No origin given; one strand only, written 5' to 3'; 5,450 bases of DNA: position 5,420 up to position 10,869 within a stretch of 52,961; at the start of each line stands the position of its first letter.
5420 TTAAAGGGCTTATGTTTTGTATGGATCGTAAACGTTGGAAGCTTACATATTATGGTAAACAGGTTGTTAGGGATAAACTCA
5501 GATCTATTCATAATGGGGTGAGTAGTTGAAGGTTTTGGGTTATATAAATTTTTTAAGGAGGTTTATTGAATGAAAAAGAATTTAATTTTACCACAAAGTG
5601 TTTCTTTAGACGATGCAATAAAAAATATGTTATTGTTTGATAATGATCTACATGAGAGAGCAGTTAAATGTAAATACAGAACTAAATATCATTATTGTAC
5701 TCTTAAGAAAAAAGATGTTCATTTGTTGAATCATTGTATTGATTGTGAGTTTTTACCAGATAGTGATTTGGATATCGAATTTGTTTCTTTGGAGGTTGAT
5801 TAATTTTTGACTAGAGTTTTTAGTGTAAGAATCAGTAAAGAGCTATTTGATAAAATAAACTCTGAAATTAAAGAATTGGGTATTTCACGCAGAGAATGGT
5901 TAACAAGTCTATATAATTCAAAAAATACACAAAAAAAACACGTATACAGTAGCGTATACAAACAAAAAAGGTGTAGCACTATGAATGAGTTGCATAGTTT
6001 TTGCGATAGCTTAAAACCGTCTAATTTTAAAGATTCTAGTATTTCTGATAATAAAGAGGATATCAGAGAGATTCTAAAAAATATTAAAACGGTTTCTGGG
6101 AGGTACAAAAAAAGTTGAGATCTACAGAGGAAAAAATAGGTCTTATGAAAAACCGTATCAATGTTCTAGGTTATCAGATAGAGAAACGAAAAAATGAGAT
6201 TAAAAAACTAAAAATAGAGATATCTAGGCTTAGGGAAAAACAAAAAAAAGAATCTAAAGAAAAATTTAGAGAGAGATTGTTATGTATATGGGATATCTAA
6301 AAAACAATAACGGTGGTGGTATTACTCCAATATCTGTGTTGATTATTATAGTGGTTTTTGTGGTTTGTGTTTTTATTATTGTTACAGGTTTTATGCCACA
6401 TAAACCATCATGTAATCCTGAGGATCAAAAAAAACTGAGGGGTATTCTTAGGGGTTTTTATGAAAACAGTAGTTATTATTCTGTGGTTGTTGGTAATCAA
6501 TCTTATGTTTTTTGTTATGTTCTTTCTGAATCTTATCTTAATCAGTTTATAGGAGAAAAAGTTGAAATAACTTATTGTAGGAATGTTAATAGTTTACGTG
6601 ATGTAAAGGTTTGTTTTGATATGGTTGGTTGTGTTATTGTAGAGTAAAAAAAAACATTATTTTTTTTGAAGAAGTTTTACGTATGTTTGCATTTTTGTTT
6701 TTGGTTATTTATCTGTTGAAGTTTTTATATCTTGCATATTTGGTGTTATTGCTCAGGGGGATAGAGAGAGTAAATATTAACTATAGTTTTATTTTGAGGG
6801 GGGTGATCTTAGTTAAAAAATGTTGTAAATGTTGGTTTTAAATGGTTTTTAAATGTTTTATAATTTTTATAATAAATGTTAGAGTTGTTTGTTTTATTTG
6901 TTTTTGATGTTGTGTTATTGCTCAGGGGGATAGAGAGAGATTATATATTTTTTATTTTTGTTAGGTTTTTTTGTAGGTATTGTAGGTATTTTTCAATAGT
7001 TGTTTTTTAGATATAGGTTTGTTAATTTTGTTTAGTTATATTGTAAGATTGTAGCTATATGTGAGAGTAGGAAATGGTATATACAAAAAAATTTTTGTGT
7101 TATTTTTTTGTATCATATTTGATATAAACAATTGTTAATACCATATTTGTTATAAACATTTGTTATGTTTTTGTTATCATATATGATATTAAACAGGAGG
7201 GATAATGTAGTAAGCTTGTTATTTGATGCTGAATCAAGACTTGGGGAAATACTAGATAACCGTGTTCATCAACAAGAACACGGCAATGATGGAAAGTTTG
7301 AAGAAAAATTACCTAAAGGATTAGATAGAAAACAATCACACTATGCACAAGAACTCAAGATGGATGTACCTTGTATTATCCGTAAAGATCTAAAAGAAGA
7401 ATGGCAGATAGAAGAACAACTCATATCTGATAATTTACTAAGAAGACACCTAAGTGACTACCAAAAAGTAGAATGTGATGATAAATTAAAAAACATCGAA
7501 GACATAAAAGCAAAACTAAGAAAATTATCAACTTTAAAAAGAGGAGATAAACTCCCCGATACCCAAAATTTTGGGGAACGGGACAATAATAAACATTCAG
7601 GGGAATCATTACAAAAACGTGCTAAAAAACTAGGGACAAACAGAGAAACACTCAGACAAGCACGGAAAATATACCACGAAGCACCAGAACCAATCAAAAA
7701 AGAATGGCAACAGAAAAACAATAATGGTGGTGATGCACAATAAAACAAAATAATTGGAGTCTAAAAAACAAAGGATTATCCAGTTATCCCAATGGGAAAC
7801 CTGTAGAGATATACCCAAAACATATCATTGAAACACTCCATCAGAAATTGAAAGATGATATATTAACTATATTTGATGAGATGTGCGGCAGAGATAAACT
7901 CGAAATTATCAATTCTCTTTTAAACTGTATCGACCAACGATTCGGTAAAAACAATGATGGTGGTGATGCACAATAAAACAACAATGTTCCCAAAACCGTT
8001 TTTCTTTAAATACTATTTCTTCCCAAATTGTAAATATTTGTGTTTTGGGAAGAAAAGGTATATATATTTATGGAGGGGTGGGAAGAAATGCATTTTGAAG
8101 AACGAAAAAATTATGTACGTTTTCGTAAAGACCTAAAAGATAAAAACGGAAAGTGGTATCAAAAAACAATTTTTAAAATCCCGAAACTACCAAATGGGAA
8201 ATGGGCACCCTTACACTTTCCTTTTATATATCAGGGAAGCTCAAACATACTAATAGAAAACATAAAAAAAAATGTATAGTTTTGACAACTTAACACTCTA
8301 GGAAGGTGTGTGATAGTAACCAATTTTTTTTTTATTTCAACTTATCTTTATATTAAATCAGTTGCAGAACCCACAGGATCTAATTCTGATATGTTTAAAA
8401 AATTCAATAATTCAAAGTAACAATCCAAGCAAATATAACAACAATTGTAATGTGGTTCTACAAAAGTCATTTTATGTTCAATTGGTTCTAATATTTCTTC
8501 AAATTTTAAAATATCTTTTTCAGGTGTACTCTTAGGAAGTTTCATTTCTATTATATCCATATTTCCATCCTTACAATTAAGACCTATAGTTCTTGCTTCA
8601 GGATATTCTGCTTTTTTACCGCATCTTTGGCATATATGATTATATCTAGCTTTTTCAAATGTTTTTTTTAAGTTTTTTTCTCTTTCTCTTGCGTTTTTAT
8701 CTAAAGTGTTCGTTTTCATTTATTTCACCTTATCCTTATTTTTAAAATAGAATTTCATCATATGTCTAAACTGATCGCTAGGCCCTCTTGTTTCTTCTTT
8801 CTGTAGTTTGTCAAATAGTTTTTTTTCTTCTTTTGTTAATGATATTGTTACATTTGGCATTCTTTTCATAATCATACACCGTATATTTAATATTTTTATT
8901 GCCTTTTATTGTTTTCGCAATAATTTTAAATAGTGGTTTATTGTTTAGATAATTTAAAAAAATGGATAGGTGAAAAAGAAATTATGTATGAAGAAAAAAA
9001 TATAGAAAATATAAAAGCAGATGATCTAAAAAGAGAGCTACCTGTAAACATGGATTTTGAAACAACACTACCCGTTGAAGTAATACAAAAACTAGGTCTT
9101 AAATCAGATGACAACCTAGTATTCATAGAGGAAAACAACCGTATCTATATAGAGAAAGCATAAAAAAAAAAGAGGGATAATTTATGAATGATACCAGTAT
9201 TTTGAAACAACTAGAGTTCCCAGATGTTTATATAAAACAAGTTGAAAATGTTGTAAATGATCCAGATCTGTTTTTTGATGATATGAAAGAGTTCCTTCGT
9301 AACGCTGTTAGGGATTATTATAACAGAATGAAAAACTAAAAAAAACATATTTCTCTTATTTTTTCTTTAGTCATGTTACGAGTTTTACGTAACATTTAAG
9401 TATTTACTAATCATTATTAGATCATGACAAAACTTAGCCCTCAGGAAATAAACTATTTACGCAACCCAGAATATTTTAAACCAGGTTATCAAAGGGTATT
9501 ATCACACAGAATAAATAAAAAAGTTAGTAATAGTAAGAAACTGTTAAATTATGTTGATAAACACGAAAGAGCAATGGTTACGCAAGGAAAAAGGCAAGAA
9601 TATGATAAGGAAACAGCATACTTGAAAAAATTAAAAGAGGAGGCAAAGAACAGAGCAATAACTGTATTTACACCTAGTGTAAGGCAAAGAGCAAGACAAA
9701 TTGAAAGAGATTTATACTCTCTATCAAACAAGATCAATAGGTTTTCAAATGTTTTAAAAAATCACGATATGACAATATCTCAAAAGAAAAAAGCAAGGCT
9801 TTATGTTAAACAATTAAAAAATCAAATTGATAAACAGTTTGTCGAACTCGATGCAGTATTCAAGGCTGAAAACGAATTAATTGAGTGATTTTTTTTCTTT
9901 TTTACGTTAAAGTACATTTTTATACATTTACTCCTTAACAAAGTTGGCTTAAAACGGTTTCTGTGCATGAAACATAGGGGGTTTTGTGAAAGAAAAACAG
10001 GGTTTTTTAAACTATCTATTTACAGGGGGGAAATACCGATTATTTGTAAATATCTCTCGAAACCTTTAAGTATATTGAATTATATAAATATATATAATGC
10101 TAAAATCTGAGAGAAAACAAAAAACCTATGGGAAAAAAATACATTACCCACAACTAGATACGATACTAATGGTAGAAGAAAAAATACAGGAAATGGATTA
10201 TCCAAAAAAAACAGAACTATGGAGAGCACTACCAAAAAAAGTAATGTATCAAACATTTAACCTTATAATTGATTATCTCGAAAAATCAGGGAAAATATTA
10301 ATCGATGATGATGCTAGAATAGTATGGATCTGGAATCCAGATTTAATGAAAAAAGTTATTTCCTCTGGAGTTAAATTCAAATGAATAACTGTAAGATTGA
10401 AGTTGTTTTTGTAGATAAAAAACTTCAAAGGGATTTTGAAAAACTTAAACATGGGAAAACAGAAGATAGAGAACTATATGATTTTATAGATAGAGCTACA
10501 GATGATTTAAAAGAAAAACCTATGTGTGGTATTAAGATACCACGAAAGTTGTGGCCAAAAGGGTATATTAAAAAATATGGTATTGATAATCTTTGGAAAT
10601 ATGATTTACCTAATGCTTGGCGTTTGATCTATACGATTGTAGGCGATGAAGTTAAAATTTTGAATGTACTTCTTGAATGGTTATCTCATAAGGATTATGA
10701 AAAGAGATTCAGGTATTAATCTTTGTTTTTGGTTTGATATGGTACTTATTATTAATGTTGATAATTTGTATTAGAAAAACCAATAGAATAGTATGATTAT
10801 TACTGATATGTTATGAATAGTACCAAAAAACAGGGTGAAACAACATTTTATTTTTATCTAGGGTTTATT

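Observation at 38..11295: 11.3-kb MCM-encoding element integrated in tRNA-His, bounded by an exact 18-bp repeat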

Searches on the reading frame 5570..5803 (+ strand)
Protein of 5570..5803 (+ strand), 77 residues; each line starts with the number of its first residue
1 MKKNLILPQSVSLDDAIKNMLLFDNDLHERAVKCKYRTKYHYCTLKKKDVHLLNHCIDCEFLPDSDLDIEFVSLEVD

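Call 10: search_protein_families(library=pfam, max_evalue=0.01, proteins=[window:5570-5803:+])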
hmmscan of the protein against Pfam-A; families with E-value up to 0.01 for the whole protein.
window:5570-5803:+ (77 aa): 0 families

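Call 43: search_protein_families(library=phrogs, max_evalue=0.01, proteins=[window:5570-5803:+])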
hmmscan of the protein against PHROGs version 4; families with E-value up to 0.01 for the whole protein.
window:5570-5803:+ (77 aa): 0 families

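Call 96: list_cluster_members(proteins=[P0001, P0121, P0129, window:5570-5803:+, window:8348-8719:-, window:9424-9888:+, window:10381-10719:+, window:13433-13930:-, window:17573-18778:-, window:23240-23989:-])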
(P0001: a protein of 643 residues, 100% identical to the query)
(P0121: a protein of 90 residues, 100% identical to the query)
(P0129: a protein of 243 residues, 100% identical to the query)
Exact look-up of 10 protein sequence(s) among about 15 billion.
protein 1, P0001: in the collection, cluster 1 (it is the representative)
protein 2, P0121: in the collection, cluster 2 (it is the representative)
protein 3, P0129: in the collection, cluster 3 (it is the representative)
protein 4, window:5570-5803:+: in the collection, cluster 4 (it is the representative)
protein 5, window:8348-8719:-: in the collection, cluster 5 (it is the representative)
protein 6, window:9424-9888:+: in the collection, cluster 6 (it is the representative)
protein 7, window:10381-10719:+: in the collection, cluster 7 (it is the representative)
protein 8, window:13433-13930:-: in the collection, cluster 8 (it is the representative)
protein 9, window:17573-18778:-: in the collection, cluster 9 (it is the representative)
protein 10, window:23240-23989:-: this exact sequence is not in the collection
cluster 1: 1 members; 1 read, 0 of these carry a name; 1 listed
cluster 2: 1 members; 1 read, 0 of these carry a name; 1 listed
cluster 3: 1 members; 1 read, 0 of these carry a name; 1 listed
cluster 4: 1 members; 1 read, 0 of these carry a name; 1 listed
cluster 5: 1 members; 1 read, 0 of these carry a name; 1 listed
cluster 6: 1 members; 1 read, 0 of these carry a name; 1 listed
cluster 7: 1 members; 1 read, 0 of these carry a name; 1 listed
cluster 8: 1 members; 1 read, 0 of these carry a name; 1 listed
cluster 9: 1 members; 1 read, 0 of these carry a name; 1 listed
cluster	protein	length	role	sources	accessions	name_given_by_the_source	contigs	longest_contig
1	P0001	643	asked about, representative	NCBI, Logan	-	-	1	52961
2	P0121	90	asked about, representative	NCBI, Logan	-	-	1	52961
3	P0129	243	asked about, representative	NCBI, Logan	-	-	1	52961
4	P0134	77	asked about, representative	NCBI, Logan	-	-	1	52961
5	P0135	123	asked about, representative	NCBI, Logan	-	-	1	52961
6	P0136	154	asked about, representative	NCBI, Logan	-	-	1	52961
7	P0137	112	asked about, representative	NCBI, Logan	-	-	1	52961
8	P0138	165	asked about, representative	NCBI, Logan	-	-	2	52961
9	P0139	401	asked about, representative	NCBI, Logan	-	-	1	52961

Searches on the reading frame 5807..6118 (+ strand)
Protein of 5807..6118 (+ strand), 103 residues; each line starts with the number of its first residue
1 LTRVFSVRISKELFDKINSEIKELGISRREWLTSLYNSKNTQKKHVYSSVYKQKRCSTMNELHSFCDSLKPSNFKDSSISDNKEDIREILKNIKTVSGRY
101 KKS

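Call 10: search_protein_families(library=pfam, max_evalue=0.01, proteins=[window:5807-6118:+])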
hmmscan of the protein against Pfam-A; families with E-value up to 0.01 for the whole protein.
window:5807-6118:+ (103 aa): 0 families

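Call 43: search_protein_families(library=phrogs, max_evalue=0.01, proteins=[window:5807-6118:+])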
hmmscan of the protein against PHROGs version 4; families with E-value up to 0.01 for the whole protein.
window:5807-6118:+ (103 aa): 1 family
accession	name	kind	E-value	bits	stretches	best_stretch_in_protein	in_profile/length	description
phrog_3896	-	unknown function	0.0025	18.8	1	2-34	20-52/62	-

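Call 72: search_protein_families(library=pfam, max_evalue=5, proteins=[window:5807-6118:+])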
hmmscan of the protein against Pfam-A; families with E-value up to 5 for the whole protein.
window:5807-6118:+ (103 aa): 4 families
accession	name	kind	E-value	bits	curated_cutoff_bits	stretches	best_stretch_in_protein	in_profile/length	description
PF18026.6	Exog_C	-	0.063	13.6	29.5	1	14-39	24-49/49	Endo/exonuclease (EXOG) C-terminal domain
PF23394.1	DUF7102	-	0.095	13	27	1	44-86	123-160/176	Domain of unknown function (DUF7102)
PF25639.1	DUF7943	-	0.12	12.6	27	1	2-55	19-76/123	Domain of unknown function (DUF7943)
PF01402.27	RHH_1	-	0.15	12.5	20.5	1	5-30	2-27/39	Ribbon-helix-helix protein, copG family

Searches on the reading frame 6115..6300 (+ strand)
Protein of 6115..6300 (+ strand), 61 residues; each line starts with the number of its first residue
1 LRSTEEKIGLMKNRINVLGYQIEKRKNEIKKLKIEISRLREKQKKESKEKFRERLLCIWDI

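Call 11: search_protein_families(library=pfam, max_evalue=0.01, proteins=[window:6115-6300:+])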
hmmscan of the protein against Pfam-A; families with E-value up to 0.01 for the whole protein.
window:6115-6300:+ (61 aa): 1 family
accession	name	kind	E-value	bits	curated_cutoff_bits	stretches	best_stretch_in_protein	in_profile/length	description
PF01519.22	DUF16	-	0.00097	20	40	1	3-48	31-76/104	Protein of unknown function DUF16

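Call 43: search_protein_families(library=phrogs, max_evalue=0.01, proteins=[window:6115-6300:+])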
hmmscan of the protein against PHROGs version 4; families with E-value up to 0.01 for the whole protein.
window:6115-6300:+ (61 aa): 4 families
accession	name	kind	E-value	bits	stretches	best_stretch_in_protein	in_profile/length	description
phrog_37426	-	unknown function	0.0024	19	1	5-50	51-99/144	-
phrog_21066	-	unknown function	0.003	18.4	1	6-46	85-125/228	-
phrog_167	-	tail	0.0033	16.2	1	1-51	48-97/1555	tail length tape measure protein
phrog_1955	-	unknown function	0.0047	18.1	1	5-54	29-79/106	-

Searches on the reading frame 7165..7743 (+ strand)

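Call 11: search_protein_families(library=pfam, max_evalue=0.01, proteins=[window:7165-7743:+])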
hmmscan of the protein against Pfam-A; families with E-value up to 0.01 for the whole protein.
window:7165-7743:+ (192 aa): 0 families

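Call 44: search_protein_families(library=phrogs, max_evalue=0.01, proteins=[window:7165-7743:+])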
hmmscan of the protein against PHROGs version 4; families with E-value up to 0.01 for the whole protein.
window:7165-7743:+ (192 aa): 2 families
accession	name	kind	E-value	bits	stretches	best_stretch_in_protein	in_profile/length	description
phrog_4715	-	DNA, RNA and nucleotide metabolism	1.3e-05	24.8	1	61-185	209-317/630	ParB-like partition protein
phrog_12047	-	DNA, RNA and nucleotide metabolism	2.3e-05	25.1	1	67-181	62-170/301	ParB-like partition nuclease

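Call 52: search_protein_families(library=ncbifam, max_evalue=0.01, proteins=[window:7165-7743:+])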
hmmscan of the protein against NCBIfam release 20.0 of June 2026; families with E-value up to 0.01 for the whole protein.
window:7165-7743:+ (192 aa): 0 families

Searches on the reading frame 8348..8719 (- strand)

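Call 11: search_protein_families(library=pfam, max_evalue=0.01, proteins=[window:8348-8719:-])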
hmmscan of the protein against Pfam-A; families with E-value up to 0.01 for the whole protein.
window:8348-8719:- (123 aa): 0 families

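Call 44: search_protein_families(library=phrogs, max_evalue=0.01, proteins=[window:8348-8719:-])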
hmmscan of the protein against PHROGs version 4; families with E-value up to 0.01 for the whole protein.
window:8348-8719:- (123 aa): 1 family
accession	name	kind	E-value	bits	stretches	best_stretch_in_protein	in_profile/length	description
phrog_19643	-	transcription regulation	0.007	16.9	1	53-108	183-239/255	RNA polymerase sigma factor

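Call 52: search_protein_families(library=ncbifam, max_evalue=0.01, proteins=[window:8348-8719:-])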
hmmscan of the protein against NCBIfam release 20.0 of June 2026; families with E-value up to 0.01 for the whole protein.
window:8348-8719:- (123 aa): 0 families

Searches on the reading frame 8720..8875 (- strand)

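Call 11: search_protein_families(library=pfam, max_evalue=0.01, proteins=[window:8720-8875:-])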
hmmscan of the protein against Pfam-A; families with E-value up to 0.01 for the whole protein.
window:8720-8875:- (51 aa): 0 families

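Call 44: search_protein_families(library=phrogs, max_evalue=0.01, proteins=[window:8720-8875:-])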
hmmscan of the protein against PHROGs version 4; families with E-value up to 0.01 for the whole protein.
window:8720-8875:- (51 aa): 0 families

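Call 72: search_protein_families(library=pfam, max_evalue=5, proteins=[window:8720-8875:-])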
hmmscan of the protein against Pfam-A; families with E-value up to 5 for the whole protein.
window:8720-8875:- (51 aa): 2 families
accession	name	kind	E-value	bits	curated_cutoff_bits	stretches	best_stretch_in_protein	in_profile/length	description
PF19807.5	DUF6290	-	0.018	15.7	27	1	6-40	1-35/72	Family of unknown function (DUF6290)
PF01402.27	RHH_1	-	0.067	13.6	20.5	1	8-37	1-30/39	Ribbon-helix-helix protein, copG family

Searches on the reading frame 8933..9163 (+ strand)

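Call 11: search_protein_families(library=pfam, max_evalue=0.01, proteins=[window:8933-9163:+])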
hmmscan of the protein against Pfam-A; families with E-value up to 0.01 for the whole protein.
window:8933-9163:+ (76 aa): 1 family
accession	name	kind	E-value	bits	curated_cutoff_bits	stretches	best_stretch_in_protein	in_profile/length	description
PF04014.23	MazE_antitoxin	-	0.00048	20.4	24.7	1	45-75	11-42/48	Antidote-toxin recognition MazE, bacterial antitoxin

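Call 44: search_protein_families(library=phrogs, max_evalue=0.01, proteins=[window:8933-9163:+])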
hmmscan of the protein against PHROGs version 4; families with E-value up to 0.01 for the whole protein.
window:8933-9163:+ (76 aa): 0 families

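Call 52: search_protein_families(library=ncbifam, max_evalue=0.01, proteins=[window:8933-9163:+])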
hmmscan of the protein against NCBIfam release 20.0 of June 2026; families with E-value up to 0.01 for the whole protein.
window:8933-9163:+ (76 aa): 1 family
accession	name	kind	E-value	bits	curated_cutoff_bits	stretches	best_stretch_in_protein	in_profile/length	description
TIGR01439.1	lp_hng_hel_AbrB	domain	0.0038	16.9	28.3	1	45-76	11-43/44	transcriptional regulator, AbrB family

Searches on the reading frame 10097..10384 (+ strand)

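Call 11: search_protein_families(library=pfam, max_evalue=0.01, proteins=[window:10097-10384:+])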
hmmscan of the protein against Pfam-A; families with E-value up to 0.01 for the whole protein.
window:10097-10384:+ (95 aa): 0 families

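Call 44: search_protein_families(library=phrogs, max_evalue=0.01, proteins=[window:10097-10384:+])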
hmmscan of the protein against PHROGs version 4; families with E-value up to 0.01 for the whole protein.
window:10097-10384:+ (95 aa): 0 families

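Call 52: search_protein_families(library=ncbifam, max_evalue=0.01, proteins=[window:10097-10384:+])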
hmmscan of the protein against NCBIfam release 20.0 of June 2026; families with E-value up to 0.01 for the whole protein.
window:10097-10384:+ (95 aa): 0 families

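Call 72: search_protein_families(library=pfam, max_evalue=5, proteins=[window:10097-10384:+])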
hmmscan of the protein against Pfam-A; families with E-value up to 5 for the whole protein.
window:10097-10384:+ (95 aa): 1 family
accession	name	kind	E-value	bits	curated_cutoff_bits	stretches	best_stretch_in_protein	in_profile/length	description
PF09106.17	SelB-wing_2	-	0.047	14.2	22.3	1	37-72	18-53/57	Elongation factor SelB, winged helix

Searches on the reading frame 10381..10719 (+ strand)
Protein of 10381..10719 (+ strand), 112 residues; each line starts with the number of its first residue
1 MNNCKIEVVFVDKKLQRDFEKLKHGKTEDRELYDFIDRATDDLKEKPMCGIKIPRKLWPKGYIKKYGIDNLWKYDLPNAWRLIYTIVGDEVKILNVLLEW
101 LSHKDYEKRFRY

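Call 12: search_protein_families(library=pfam, max_evalue=0.01, proteins=[window:10381-10719:+])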
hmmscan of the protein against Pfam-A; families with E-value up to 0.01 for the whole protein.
window:10381-10719:+ (112 aa): 2 families
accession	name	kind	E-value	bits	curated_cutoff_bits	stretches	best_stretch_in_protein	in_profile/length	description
PF05016.21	ParE_toxin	-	0.00035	21.5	23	1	11-97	3-83/89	ParE toxin of type II toxin-antitoxin system, parDE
PF06769.20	YoeB_toxin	-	0.0018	18.7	27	1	18-95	5-75/80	YoeB-like toxin of bacterial type II toxin-antitoxin system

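Call 44: search_protein_families(library=phrogs, max_evalue=0.01, proteins=[window:10381-10719:+])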
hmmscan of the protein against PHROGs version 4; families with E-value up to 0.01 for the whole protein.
window:10381-10719:+ (112 aa): 0 families

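Call 52: search_protein_families(library=ncbifam, max_evalue=0.01, proteins=[window:10381-10719:+])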
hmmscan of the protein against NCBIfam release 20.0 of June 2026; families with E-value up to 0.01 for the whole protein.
window:10381-10719:+ (112 aa): 0 families
